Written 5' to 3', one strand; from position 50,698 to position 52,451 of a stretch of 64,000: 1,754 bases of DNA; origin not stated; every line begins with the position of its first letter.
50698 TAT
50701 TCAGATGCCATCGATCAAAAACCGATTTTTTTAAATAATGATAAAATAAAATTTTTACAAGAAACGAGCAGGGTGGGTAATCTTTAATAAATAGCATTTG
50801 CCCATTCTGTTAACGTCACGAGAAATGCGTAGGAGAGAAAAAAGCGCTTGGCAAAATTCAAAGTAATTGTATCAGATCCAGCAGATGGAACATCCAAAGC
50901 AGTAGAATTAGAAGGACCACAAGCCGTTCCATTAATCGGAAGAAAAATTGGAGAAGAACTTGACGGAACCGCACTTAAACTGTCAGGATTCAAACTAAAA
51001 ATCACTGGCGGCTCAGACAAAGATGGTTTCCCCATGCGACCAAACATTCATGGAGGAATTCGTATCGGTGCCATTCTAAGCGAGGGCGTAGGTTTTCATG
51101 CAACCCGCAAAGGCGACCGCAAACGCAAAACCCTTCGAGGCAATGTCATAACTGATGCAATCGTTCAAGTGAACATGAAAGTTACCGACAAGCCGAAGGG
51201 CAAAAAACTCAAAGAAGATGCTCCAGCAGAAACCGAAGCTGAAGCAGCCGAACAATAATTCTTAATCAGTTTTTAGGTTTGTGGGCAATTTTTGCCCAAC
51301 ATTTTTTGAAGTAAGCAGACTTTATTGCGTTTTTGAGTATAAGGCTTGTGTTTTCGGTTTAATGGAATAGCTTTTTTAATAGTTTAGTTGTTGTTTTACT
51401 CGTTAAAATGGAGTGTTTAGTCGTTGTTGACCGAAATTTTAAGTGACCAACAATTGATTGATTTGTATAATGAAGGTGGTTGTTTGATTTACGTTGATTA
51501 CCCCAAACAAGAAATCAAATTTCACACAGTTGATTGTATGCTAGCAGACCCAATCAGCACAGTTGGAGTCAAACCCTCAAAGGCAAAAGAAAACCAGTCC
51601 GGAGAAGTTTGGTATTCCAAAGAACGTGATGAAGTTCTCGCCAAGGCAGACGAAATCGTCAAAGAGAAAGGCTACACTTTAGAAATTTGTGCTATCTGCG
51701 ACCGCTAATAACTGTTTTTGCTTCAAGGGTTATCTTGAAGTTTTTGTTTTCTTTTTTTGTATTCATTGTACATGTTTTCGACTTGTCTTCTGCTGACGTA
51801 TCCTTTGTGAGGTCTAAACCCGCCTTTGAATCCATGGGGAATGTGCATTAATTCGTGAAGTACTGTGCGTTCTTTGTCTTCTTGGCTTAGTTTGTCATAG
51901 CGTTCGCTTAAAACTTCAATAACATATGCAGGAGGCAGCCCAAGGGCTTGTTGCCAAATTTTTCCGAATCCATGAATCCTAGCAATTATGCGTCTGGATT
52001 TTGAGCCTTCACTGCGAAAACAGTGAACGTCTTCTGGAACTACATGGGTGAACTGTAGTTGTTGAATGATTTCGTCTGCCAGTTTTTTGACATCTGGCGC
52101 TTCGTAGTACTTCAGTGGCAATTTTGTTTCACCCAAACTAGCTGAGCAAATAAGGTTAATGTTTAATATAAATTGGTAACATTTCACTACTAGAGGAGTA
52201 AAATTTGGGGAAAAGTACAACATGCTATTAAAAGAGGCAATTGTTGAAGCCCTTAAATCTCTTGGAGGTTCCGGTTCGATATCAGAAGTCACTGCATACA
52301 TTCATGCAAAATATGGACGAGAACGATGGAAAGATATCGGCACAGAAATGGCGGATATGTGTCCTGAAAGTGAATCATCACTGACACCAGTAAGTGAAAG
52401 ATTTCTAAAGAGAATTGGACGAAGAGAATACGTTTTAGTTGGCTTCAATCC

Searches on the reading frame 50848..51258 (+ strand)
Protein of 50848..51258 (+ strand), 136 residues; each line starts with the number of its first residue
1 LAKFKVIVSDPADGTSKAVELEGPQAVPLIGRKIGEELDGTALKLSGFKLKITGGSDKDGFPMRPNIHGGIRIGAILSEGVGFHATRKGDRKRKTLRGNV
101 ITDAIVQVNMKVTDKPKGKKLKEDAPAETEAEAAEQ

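Call 31: search_protein_families(library=pfam, proteins=[window:50848-51258:+], max_evalue=0.01)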
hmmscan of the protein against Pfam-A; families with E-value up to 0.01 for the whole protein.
window:50848-51258:+ (136 aa): 1 family
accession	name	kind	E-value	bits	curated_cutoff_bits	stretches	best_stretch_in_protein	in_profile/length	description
PF01092.24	Ribosomal_S6e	-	4.9e-37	127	26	1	4-117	1-117/125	Ribosomal protein S6e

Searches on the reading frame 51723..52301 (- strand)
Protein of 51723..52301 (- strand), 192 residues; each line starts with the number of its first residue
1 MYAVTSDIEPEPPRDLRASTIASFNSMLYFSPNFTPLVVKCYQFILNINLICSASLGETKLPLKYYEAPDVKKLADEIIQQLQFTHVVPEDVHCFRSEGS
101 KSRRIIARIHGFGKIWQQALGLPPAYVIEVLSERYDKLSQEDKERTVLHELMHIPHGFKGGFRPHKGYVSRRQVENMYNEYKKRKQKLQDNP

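Call 31: search_protein_families(library=pfam, proteins=[window:51723-52301:-], max_evalue=0.01)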
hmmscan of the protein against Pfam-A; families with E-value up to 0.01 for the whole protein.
window:51723-52301:- (192 aa): 1 family
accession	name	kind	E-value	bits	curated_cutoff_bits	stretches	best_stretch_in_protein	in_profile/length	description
PF18894.6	PhageMetallopep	-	7.2e-24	84.8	23.7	1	64-166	2-111/134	Putative phage metallopeptidase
